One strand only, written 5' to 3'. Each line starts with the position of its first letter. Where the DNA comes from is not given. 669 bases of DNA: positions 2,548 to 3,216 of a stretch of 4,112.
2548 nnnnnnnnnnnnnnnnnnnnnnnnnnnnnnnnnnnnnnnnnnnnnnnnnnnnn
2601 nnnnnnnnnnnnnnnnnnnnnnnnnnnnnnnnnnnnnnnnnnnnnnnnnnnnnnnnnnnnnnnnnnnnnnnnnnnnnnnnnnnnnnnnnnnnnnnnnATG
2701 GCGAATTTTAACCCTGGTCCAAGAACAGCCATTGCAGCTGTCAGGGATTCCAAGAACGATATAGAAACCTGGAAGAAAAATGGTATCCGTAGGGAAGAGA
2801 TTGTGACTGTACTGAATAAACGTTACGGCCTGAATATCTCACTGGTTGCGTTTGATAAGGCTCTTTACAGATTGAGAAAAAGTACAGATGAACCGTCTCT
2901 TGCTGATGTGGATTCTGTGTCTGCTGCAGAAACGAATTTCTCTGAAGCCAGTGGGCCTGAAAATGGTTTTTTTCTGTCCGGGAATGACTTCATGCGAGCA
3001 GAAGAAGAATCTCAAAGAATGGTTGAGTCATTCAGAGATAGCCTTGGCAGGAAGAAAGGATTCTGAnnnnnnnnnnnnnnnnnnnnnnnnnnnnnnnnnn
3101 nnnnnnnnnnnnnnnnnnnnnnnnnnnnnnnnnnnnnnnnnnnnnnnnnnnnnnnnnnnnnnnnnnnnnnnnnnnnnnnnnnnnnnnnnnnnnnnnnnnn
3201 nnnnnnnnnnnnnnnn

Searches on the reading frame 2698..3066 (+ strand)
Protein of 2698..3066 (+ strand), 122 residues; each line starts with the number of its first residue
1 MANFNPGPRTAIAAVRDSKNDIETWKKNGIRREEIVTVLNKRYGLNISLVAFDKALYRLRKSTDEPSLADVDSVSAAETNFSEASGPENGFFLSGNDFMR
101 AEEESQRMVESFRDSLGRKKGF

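Call 8: search_protein_families(proteins=[window:2698-3066:+], library=ncbifam, max_evalue=0.1)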
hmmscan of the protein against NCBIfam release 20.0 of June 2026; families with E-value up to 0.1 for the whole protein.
window:2698-3066:+ (122 aa): 1 family
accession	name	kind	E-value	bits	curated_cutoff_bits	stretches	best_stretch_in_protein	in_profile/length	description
NF041290.1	StbA_2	equivalog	1.7e-09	38.3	100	1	8-65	3-61/123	plasmid stabilization protein StbA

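Call 10: profile_search(protein=window:2698-3066:+)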
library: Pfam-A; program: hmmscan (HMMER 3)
A. the first sequence (122 residues): domains with independent E <= 10: 2; with E <= 0.001: 0
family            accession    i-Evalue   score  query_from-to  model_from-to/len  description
Beta-prop_HVO_023 PF23366.1      0.0023    18.0      34-117       115-196/274  HVO_0234-like, beta propeller
PAZ_3             PF18309.7        0.14    13.2       8-71          7-69/88  Argonaute PAZ domain

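Call 11: search_solved_structures(query=window:2698-3066:+, max_evalue=10, show_alignments=2)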
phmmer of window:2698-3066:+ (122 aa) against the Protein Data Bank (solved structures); distinct sequences matched with E-value up to 10: 1.
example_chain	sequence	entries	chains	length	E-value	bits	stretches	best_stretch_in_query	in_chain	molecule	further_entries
7pc1_A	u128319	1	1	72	0.012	19.2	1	7-62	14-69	StbA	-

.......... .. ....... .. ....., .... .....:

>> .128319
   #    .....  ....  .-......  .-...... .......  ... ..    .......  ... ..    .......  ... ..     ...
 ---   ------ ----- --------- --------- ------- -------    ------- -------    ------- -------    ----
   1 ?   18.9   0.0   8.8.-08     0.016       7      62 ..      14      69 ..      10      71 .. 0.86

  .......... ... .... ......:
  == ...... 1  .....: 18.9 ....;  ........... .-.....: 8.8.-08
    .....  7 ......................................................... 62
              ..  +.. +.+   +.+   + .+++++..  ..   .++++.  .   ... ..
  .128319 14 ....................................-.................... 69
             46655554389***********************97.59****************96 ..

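Call 18: find_homologous_proteins(query=window:2698-3066:+, max_evalue=0.001)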
Query window:2698-3066:+ (122 aa): 28 proteins with E <= 0.001 among 40 candidates.
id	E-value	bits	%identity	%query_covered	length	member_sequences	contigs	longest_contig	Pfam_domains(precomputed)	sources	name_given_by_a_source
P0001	4.5e-70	251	98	100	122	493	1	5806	PF28167.1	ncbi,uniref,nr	ncbi:hypothetical protein [Escherichia coli]|uniref:hypothetical protein n=1 Tax=Escherichia coli Ta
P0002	1.2e-68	246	95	100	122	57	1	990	PF28167.1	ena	-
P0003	2.1e-67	242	95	100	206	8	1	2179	PF28167.1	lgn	-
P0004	9.6e-64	231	92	100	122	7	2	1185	PF28167.1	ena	-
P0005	1.2e-60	221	83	100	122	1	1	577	PF28167.1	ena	-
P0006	1.3e-60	220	88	100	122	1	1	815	PF28167.1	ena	-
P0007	8.3e-60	218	87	100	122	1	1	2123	PF28167.1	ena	-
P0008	1.2e-58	214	87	100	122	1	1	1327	PF28167.1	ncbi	-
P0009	1.8e-57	210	84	100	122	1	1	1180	PF28167.1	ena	-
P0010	2.7e-51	190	98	75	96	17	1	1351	PF28167.1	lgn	-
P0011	2.9e-51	190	82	94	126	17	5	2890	PF28167.1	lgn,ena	-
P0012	2.8e-50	187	96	78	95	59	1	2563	PF28167.1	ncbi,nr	ncbi:hypothetical protein M4B22_26545, partial [Klebsiella pneumoniae]|nr:hypothetical protein [Kleb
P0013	6.4e-48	180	99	72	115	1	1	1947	PF28167.1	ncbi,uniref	ncbi:hypothetical protein AB2706_25375 [Klebsiella quasipneumoniae]|uniref:hypothetical protein n=1 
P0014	3.7e-47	177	72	100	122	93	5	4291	PF28167.1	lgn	-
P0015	4.8e-45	170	71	100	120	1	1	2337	PF28167.1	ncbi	-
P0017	3.7e-40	155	99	62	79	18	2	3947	PF28167.1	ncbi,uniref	ncbi:hypothetical protein [Klebsiella pneumoniae]|uniref:hypothetical protein n=1 Tax=Klebsiella pne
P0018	2.0e-37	146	95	62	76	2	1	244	PF28167.1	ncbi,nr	ncbi:hypothetical protein FQZ90_27300, partial [Escherichia coli]|nr:hypothetical protein [Escherich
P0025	1.4e-23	101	76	58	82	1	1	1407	PF28167.1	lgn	-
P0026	3.7e-22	97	75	58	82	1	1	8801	PF28167.1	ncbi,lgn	ncbi:hypothetical protein ABC733_22640 [Mangrovibacter sp. SLW1]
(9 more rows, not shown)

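Call 23: find_encoding_contigs(protein=P0014, flank=2500, max_places=3)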
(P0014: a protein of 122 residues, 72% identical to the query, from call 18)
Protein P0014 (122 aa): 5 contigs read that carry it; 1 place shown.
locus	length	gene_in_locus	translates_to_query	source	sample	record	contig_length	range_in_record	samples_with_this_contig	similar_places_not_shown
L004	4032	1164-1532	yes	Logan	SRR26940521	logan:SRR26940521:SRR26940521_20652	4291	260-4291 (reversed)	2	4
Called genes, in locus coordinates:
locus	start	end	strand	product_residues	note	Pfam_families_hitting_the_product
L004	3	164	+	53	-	?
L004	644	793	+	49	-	-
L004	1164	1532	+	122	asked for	PF28167:StbA-like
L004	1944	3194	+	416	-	PF00145:DNA_methylase, PF09445:Methyltransf_15 (weak)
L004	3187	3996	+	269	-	-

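Call 24: find_encoding_contigs(protein=P0015, flank=2500, max_places=2)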
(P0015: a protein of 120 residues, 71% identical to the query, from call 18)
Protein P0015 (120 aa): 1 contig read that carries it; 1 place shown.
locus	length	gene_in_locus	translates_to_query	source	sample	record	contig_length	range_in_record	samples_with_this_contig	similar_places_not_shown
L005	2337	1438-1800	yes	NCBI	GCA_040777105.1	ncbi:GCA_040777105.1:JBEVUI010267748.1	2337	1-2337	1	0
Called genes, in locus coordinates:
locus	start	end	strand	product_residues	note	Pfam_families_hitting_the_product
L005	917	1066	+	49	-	-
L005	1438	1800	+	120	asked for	PF28167:StbA-like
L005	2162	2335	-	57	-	?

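Call 25: find_encoding_contigs(protein=P0026, flank=3000, max_places=2)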
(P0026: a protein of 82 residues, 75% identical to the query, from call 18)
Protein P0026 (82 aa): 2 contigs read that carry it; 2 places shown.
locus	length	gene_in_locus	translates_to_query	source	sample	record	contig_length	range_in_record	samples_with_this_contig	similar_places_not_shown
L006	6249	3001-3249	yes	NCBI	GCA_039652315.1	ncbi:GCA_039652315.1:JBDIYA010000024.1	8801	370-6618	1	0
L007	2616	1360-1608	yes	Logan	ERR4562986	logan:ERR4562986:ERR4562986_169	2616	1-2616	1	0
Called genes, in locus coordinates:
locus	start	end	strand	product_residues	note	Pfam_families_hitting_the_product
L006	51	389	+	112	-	-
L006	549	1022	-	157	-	PF02452:PemK_toxin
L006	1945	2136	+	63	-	PF01815:Rop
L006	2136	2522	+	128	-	PF12728:HTH_17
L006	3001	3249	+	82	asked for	PF28167:StbA-like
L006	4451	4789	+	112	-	-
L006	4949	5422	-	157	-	PF02452:PemK_toxin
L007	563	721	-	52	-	-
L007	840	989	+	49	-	-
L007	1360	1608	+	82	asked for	PF28167:StbA-like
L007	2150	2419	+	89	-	-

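Call 38: search_protein_representatives(protein=window:2698-3066:+)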
Query: 122 residues. Proteins with E-value up to 0.001 (for the whole library): 19; up to 1e-10: 14; up to 1e-30: 3. The best 19 are listed.
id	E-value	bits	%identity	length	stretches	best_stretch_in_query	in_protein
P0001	1.4e-70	250.9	98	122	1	1-122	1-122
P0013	2.0e-48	179.6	99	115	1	1-88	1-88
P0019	2.4e-36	140.7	92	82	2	1-42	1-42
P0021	7.4e-30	119.8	89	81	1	57-122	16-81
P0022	7.3e-27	110.2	86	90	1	36-99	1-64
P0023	6.0e-26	107.2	89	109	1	62-122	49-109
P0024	9.7e-26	106.5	90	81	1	63-122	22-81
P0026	1.2e-22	96.6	81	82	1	1-63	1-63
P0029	6.0e-22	94.3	65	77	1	45-121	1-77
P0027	5.1e-19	84.9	90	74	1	74-122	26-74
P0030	2.0e-14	70.1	58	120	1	2-63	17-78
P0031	4.8e-13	65.7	55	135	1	4-67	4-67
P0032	9.0e-13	64.8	42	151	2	4-73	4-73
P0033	6.8e-11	58.7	49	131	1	3-70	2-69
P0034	6.3e-08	49.2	36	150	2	5-65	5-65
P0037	2.6e-04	37.5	30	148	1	4-110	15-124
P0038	6.1e-04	36.3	40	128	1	4-63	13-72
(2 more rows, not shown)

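Call 40: find_encoding_contigs(protein=P0030, flank=4000, max_places=2)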
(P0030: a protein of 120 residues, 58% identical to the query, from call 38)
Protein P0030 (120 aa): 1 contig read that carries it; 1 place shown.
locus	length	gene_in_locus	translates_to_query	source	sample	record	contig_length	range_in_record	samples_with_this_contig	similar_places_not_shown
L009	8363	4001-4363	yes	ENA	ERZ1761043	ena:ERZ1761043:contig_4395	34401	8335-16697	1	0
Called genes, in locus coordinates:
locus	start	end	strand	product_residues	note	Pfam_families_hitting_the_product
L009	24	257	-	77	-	PF13604:AAA_30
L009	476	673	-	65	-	-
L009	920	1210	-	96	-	PF08751:TrwC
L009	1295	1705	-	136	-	PF08751:TrwC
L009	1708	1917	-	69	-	PF10412:TrwB_AAD_bind (faint)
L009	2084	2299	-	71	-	PF10412:TrwB_AAD_bind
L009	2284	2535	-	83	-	PF10412:TrwB_AAD_bind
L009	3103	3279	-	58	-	-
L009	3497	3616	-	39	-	-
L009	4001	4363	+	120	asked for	PF28167:StbA-like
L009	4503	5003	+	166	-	-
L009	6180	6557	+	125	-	-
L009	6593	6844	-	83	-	-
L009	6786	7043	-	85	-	-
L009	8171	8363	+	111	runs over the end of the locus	-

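Call 41: find_encoding_contigs(protein=P0031, flank=4000, max_places=2)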
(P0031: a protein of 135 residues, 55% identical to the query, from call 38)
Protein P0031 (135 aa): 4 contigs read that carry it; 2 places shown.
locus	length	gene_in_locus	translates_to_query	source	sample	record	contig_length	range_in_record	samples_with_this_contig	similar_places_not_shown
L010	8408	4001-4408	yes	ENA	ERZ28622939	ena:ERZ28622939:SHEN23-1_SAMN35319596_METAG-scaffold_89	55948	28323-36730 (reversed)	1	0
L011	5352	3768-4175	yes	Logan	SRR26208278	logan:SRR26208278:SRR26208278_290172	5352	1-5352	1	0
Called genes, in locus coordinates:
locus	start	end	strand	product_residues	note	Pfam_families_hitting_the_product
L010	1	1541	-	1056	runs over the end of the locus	PF08751:TrwC, PF13245:AAA_19, PF13604:AAA_30, PF22232:TraI_hel_assoc_N (weak), PF01443:Viral_helicase1 (weak), PF18335:SH3_13 (weak), PF13538:UvrD_C_2 (weak)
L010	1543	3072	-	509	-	PF01935:DUF87 (weak), PF10412:TrwB_AAD_bind, PF02534:T4SS-DNA_transf, PF12696:TraG-D_C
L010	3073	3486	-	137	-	-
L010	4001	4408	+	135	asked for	PF28167:StbA-like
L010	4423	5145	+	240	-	-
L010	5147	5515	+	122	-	-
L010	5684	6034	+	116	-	-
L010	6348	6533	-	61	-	-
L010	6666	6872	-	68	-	-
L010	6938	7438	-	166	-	PF07275:ArdA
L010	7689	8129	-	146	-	-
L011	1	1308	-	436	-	?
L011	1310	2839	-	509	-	PF01935:DUF87 (weak), PF10412:TrwB_AAD_bind, PF02534:T4SS-DNA_transf, PF12696:TraG-D_C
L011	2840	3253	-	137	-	-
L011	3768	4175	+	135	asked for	PF28167:StbA-like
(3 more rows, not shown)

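Call 42: find_encoding_contigs(protein=P0032, flank=4000, max_places=2)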
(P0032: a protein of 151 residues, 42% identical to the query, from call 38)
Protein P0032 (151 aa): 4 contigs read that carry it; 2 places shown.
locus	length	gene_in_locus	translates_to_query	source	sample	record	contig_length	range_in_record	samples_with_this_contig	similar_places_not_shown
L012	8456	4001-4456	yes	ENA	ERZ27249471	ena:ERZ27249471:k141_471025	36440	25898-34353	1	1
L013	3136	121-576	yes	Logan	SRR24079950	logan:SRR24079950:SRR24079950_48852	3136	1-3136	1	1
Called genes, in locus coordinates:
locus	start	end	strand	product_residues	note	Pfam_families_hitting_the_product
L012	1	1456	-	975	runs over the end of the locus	PF08751:TrwC, PF02562:PhoH (faint), PF13245:AAA_19, PF13604:AAA_30, PF22232:TraI_hel_assoc_N (weak), PF01443:Viral_helicase1 (weak), PF13538:UvrD_C_2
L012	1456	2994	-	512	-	PF01935:DUF87, PF10412:TrwB_AAD_bind, PF02534:T4SS-DNA_transf, PF12696:TraG-D_C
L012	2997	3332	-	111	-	-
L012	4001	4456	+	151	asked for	PF28167:StbA-like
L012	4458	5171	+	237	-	-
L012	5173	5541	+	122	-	PF06072:Herpes_US9 (weak)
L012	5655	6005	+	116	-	-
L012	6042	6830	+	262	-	PF10263:SprT-like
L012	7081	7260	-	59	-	-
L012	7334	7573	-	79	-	-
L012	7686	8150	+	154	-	-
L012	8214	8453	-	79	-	-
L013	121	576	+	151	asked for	PF28167:StbA-like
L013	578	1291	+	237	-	-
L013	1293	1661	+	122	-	PF06072:Herpes_US9 (weak)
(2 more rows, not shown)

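Call 43: find_encoding_contigs(protein=P0033, flank=4000, max_places=2)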
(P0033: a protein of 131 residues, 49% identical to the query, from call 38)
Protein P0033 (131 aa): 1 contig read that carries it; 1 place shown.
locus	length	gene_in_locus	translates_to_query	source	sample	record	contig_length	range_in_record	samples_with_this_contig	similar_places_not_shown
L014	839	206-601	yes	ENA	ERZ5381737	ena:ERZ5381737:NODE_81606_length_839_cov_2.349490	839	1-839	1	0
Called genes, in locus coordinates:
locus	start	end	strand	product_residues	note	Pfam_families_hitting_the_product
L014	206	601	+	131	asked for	PF28167:StbA-like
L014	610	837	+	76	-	?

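Call 59: find_encoding_contigs(protein=P0034, flank=1500, max_places=1)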
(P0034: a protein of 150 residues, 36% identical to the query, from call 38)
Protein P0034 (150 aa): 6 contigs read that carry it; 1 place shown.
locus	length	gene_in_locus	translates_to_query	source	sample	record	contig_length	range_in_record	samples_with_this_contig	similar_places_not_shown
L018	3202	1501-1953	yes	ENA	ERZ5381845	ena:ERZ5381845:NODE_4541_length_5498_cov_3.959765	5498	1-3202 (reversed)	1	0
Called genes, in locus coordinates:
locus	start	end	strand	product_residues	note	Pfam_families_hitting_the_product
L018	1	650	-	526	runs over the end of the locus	PF01935:DUF87, PF10412:TrwB_AAD_bind, PF02534:T4SS-DNA_transf, PF12696:TraG-D_C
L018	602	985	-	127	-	-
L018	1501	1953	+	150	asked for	PF28167:StbA-like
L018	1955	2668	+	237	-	-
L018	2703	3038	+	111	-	-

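Call 60: find_encoding_contigs(protein=P0037, flank=1500, max_places=1)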
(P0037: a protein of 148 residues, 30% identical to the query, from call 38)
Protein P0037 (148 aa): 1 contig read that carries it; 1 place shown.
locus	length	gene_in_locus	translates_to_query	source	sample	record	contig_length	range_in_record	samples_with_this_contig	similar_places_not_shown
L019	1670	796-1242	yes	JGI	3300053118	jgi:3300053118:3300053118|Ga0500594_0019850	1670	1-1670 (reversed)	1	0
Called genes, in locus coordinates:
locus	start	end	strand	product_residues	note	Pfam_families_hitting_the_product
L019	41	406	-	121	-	PF21983:NikA-like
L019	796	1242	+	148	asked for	PF28167:StbA-like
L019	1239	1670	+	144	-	?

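Call 61: find_encoding_contigs(protein=P0038, flank=1500, max_places=1)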
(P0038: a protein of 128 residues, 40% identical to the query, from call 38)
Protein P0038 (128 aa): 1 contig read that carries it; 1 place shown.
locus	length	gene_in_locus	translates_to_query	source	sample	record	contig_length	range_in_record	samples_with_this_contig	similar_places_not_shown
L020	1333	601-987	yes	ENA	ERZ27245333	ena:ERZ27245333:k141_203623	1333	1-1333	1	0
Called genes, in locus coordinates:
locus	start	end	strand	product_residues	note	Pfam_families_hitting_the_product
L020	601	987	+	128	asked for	PF28167:StbA-like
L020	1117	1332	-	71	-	?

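Call 71: predict_structure(alignment_id=A5)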
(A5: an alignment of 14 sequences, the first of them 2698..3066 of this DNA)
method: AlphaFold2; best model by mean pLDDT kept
length: 122 residues; sequences in the alignment: 14
mean_pLDDT: 69.7   pTM: 0.45
mean pLDDT of the five models: 69.7, 69.2, 67.1, 65.6, 64.7
residues with pLDDT >= 90: 25; 70-90: 31; 50-70: 43; < 50: 23
segments of 3 or more residues with pLDDT < 50: 70-90
pLDDT, mean of each block of 10 residues (from residue 1): 68 89 91 92 90 89 62 44 43 56 60 56 54
secondary structure, 60 per line:
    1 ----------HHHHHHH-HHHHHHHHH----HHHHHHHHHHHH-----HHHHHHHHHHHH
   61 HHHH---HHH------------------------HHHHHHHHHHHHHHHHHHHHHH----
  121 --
elements in order: H11-17 H19-27 H32-43 H49-64 H95-116

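Call 75: fold_search(model_id=the predicted structure, library=pdb)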
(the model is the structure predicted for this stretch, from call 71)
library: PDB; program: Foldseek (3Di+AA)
matches with E <= 10: 34; with E <= 0.001: 0
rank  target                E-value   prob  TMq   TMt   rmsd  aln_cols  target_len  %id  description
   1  7pc1                  4.4e-01  0.94  0.36  0.57   2.3        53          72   30  DNA binding domain of partition protein StbA of plasmid R388 (released 2022-08-10)
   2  2ebi_MODEL_1_A        2.4e+00  0.18  0.34  0.43  11.9        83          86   19  Arabidopsis GT-1 DNA-binding domain with T133D phosphomimetic mutation (released 2008-02-19)
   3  8b9x_A                3.0e+00  0.23  0.31  0.16   3.9        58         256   14  Chimeric protein of human UFM1 E3 ligase, UFL1, and DDRGK1 (released 2023-10-25)
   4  2ezk                  3.2e+00  0.23  0.30  0.37   2.7        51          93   16  SOLUTION NMR STRUCTURE OF THE IBETA SUBDOMAIN OF THE MU END DNA BINDING DOMAIN OF PHAGE MU TRANSPOSASE, REGULARIZED MEAN (released 1998-01-14)
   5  8b9x_B                3.9e+00  0.20  0.31  0.16   3.9        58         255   14  Chimeric protein of human UFM1 E3 ligase, UFL1, and DDRGK1 (released 2023-10-25)
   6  3lcn_A                4.1e+00  0.13  0.28  0.35   6.6        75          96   17  Nab2:Gfd1 complex (released 2010-05-12)
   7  5o33_B                5.0e+00  0.03  0.16  0.13   7.3        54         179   15  A structure of the GEF Kalirin DH1 domain in complex with the small GTPase Rac1 (released 2017-05-31)
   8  6xgx_A                5.4e+00  0.16  0.29  0.11   3.5        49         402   20  ISCth4 transposase, strand transfer complex 1, STC1 (released 2020-10-14)
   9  7vwv_B                5.4e+00  0.15  0.27  0.41   3.5        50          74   16  The crystal structure of African swine fever virus I73R (released 2022-11-16)
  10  3lcn_B                5.7e+00  0.10  0.28  0.34   6.6        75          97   17  Nab2:Gfd1 complex (released 2010-05-12)
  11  1q9c_C                6.5e+00  0.05  0.22  0.17   9.0        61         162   20  Crystal Structure of the Histone domain of Son of Sevenless (released 2003-12-09)
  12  2ahm_H                6.5e+00  0.03  0.19  0.13  13.1       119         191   17  Crystal structure of SARS-CoV super complex of non-structural proteins: the hexadecamer (released 2005-11-15)
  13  9pfn_A                7.0e+00  0.06  0.25  0.22  15.7        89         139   15  Structure of POU2F3 POU domains bound to coactivator OCA-T2 and DNA (2.8 angstrom resolution) (released 2025-10-01)
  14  7sxl_A                7.0e+00  0.06  0.22  0.06   6.9        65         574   20  Plasmodium falciparum apicoplast DNA polymerase (exo-minus) without affinity tag (released 2022-10-26)
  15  2jmw_MODEL_1_A        7.5e+00  0.09  0.35  0.45   8.6        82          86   20  Structure of DNA-Binding Domain of Arabidopsis GT-1 (released 2007-12-11)
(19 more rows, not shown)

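Call 86: search_protein_families(proteins=[P0031, P0033], library=ncbifam, max_evalue=0.01)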
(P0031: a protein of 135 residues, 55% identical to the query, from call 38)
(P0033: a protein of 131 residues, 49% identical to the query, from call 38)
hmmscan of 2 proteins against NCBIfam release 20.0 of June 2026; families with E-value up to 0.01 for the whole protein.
P0031 (135 aa): 1 family
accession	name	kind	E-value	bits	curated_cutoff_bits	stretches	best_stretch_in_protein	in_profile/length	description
NF041290.1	StbA_2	equivalog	1.2e-16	61.4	100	1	7-134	2-122/123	plasmid stabilization protein StbA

P0033 (131 aa): 1 family
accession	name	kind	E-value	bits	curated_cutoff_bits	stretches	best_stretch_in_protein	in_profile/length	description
NF041290.1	StbA_2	equivalog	2.1e-27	96.1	100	1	6-131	2-123/123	plasmid stabilization protein StbA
